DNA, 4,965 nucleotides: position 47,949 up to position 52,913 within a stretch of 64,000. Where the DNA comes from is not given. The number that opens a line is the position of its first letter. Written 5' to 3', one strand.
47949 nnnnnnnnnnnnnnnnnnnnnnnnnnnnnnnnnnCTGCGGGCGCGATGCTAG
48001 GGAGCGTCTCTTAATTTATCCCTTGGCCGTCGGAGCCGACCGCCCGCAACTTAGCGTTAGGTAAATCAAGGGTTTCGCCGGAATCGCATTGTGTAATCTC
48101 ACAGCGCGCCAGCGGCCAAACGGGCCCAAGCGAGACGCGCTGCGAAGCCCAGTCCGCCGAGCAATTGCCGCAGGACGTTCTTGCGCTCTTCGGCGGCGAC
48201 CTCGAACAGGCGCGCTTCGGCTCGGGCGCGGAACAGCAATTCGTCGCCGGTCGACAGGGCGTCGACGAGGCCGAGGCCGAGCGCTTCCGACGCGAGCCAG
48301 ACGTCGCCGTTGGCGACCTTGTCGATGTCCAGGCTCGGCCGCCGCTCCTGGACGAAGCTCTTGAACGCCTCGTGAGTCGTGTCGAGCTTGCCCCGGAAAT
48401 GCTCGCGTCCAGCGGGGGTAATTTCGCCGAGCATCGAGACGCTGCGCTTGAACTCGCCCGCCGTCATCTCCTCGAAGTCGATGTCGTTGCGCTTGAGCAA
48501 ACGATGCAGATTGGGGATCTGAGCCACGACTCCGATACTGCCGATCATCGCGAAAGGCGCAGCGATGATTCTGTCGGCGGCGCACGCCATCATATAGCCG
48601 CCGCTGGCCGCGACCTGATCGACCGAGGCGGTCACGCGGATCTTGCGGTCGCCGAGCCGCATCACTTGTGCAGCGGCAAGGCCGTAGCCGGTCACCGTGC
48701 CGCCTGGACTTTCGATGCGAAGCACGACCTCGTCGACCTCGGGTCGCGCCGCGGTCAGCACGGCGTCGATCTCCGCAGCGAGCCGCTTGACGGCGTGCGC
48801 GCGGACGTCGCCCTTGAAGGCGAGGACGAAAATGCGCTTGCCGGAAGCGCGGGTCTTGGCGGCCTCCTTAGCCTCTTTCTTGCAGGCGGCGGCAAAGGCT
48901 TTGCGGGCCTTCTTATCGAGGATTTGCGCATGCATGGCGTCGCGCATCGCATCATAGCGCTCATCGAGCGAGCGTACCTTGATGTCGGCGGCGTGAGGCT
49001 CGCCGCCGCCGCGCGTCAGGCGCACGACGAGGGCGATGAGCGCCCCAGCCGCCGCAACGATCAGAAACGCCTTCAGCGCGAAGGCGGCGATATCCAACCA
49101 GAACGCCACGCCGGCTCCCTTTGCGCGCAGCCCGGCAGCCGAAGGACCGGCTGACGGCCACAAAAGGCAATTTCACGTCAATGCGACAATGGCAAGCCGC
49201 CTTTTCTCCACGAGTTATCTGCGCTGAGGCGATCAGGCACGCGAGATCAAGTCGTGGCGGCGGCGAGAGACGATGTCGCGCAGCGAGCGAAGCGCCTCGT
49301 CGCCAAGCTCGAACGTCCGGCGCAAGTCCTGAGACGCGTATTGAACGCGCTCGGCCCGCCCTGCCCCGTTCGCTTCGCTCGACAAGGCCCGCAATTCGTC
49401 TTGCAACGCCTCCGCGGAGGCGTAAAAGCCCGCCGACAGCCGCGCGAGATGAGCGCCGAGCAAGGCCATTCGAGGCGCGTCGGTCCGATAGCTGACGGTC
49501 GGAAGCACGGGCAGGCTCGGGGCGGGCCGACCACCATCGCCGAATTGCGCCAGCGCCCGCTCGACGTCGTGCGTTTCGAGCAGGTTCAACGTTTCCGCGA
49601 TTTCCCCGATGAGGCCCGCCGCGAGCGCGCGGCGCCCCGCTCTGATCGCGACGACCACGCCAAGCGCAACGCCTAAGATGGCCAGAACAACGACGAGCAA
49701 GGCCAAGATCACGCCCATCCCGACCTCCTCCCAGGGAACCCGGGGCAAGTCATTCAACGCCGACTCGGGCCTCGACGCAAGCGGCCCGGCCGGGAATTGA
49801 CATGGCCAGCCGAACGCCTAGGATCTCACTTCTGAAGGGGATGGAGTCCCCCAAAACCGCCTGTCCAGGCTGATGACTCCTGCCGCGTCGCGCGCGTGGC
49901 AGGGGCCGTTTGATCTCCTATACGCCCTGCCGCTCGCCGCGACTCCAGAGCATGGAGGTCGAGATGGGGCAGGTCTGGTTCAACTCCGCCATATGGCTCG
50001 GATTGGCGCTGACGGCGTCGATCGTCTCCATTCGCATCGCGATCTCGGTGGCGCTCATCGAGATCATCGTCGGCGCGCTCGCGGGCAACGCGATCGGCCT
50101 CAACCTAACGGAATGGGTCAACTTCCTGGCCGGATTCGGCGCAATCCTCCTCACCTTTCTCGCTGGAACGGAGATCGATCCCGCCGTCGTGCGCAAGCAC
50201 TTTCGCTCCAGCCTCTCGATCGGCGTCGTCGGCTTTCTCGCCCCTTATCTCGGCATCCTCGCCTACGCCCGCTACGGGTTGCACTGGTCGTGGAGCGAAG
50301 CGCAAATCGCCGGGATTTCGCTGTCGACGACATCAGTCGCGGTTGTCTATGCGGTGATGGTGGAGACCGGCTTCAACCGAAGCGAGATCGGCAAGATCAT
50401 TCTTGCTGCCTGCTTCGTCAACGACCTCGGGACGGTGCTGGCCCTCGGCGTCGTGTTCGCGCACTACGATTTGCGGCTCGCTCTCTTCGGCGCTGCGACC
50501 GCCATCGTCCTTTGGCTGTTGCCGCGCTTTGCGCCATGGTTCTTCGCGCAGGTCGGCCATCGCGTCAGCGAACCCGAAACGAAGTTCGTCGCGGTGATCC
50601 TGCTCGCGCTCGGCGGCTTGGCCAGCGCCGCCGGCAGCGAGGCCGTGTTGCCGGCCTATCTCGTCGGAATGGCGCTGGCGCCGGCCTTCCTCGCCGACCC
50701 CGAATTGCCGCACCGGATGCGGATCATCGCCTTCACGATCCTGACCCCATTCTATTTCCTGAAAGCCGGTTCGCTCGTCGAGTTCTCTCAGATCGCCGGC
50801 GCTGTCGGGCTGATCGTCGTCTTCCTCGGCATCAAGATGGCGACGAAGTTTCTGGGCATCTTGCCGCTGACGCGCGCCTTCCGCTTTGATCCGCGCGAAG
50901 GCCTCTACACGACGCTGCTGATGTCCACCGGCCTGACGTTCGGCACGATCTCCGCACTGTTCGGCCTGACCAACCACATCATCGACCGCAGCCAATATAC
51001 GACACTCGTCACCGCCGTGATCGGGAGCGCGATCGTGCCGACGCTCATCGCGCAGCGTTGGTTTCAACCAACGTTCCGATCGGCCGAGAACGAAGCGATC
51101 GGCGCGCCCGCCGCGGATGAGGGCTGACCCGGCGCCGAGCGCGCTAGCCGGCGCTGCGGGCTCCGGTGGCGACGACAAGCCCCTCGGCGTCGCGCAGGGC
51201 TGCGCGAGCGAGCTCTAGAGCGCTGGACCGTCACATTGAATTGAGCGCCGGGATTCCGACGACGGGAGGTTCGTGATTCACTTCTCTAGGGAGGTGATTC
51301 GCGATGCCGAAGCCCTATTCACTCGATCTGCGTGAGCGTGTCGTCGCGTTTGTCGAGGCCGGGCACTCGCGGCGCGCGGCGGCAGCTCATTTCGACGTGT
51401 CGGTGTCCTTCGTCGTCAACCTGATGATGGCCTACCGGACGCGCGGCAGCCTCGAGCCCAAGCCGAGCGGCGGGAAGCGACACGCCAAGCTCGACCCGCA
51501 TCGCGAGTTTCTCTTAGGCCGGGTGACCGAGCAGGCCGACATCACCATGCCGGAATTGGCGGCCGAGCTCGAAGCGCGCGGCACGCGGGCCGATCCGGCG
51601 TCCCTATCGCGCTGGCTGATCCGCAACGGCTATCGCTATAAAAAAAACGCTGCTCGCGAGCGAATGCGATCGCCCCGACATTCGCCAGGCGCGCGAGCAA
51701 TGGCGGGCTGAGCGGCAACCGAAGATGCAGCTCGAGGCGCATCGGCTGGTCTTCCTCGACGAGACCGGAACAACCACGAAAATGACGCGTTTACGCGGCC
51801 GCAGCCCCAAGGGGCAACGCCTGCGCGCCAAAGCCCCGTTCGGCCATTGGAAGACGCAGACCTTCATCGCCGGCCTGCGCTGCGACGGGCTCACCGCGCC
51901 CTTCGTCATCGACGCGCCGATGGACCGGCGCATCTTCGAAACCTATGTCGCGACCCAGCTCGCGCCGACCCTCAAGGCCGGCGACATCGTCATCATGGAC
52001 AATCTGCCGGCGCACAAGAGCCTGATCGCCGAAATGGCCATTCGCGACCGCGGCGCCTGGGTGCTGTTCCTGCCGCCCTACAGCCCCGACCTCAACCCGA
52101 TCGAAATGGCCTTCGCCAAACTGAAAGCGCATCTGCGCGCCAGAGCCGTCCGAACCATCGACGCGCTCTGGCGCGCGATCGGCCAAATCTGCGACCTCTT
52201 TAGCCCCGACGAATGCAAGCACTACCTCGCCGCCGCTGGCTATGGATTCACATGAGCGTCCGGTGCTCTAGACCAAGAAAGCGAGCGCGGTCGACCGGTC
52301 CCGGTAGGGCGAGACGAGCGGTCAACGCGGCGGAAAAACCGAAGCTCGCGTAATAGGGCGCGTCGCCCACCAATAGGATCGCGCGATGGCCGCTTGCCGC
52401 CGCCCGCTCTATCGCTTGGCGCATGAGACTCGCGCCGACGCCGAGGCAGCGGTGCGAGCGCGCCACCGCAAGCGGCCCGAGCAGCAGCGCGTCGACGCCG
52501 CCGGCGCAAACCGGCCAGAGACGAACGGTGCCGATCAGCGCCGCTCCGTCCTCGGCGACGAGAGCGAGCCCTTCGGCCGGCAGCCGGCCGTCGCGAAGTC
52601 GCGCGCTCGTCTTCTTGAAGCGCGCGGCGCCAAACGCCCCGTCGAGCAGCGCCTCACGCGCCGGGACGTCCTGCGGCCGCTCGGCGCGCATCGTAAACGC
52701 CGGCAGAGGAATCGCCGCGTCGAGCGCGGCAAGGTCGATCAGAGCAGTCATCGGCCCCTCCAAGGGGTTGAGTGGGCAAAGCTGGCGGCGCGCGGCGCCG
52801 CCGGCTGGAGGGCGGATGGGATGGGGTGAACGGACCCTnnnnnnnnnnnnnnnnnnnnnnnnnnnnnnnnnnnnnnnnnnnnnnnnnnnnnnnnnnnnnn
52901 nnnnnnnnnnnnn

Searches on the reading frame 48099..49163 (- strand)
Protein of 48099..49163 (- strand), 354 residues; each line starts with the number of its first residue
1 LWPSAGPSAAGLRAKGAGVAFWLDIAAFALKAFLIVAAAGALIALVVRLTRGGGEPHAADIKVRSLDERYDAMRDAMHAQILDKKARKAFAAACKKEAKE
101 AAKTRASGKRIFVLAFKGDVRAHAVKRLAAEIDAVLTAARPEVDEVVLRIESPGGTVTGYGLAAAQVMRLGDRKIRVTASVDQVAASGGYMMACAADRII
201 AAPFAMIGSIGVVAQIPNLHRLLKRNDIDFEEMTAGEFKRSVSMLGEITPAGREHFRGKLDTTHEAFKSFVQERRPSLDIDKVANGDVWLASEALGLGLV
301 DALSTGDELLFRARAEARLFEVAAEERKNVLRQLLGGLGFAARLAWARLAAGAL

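Call 74: search_protein_families(library=pfam, proteins=[window:48099-49163:-], max_evalue=0.001)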
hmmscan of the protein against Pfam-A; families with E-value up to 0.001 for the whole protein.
window:48099-49163:- (354 aa): 4 families
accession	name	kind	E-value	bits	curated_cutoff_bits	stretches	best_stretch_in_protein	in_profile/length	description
PF01343.23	Peptidase_S49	-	7.9e-43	146.5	24.9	1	172-318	4-152/154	Peptidase family S49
PF08496.15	Peptidase_S49_N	-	8e-39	133.5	27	1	22-166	3-146/147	Peptidase family S49 N-terminal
PF25145.1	NfeD1b_N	-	8.7e-08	32.4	40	1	134-215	22-100/189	NfeD1b, N-terminal domain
PF01972.22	SDH_protease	-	2.5e-05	23.9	31.3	1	138-211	84-156/286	ClpP-like SDH-type serine proteinase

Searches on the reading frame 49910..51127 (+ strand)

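Call 57: search_protein_families(library=pfam, proteins=[window:49910-51127:+], max_evalue=1)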
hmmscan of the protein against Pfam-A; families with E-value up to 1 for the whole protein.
window:49910-51127:+ (405 aa): 2 families
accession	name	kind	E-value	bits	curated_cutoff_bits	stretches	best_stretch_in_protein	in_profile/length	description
PF00999.27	Na_H_Exchanger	-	9.5e-39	133.7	26.2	1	32-381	3-369/375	Sodium/hydrogen exchanger, transmembrane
PF19140.5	DUF5823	-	0.01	16.3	25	1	34-90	95-151/178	Family of unknown function (DUF5823)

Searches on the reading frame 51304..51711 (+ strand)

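Call 57: search_protein_families(library=pfam, proteins=[window:51304-51711:+], max_evalue=1)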
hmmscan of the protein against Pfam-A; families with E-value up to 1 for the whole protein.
window:51304-51711:+ (135 aa): 8 families
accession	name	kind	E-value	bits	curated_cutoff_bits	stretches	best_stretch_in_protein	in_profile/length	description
PF13518.12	HTH_28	-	9.4e-07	29.3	25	1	10-58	2-52/52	Helix-turn-helix domain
PF01710.22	HTH_Tnp_IS630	-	8.7e-06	26.2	21.3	1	5-90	3-81/119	Transposase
PF13565.12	HTH_32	-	0.00014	22.8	33.7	1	41-105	6-73/73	Homeodomain-like domain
PF13384.12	HTH_23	-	0.002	18.4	24.6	1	6-46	3-43/50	Homeodomain-like domain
PF13592.12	HTH_33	-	0.0066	16.5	25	1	81-114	6-40/60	Winged helix-turn helix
PF25787.1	HTH_SB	-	0.029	14.6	43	1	6-48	8-50/53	Sleeping Beauty transposase HTH domain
PF00292.24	PAX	-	0.17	12.3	22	1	4-60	17-73/125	'Paired box' domain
PF07592.17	DDE_Tnp_ISAZ013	-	0.19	11.1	26.9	1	80-119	23-62/308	Rhodopirellula transposase DDE domain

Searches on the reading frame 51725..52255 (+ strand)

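Call 57: search_protein_families(library=pfam, proteins=[window:51725-52255:+], max_evalue=1)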
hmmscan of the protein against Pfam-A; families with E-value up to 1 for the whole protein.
window:51725-52255:+ (176 aa): 2 families
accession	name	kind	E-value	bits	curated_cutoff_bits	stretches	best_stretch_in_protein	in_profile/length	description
PF13358.12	DDE_3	-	9.3e-31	107.1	28.6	1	7-148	1-145/146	DDE superfamily endonuclease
PF03184.25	DDE_1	-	0.27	11.2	22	1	64-143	51-136/177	DDE superfamily endonuclease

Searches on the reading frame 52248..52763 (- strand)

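Call 3: search_protein_families(library=pfam, proteins=[window:52248-52763:-], max_evalue=0.01)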
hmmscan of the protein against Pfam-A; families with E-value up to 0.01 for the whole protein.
window:52248-52763:- (171 aa): 4 families
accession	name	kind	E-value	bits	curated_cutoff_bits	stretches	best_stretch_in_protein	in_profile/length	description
PF13508.13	Acetyltransf_7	-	2.3e-09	37.9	27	1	66-144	4-83/84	Acetyltransferase (GNAT) domain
PF00583.31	Acetyltransf_1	-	3.3e-09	37.5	20.7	1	56-143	24-116/116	Acetyltransferase (GNAT) family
PF13527.13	Acetyltransf_9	-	6.7e-06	26.6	25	1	29-145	6-126/127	Acetyltransferase (GNAT) domain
PF13673.13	Acetyltransf_10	-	0.0012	19.3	23.6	1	66-144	32-108/128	Acetyltransferase (GNAT) domain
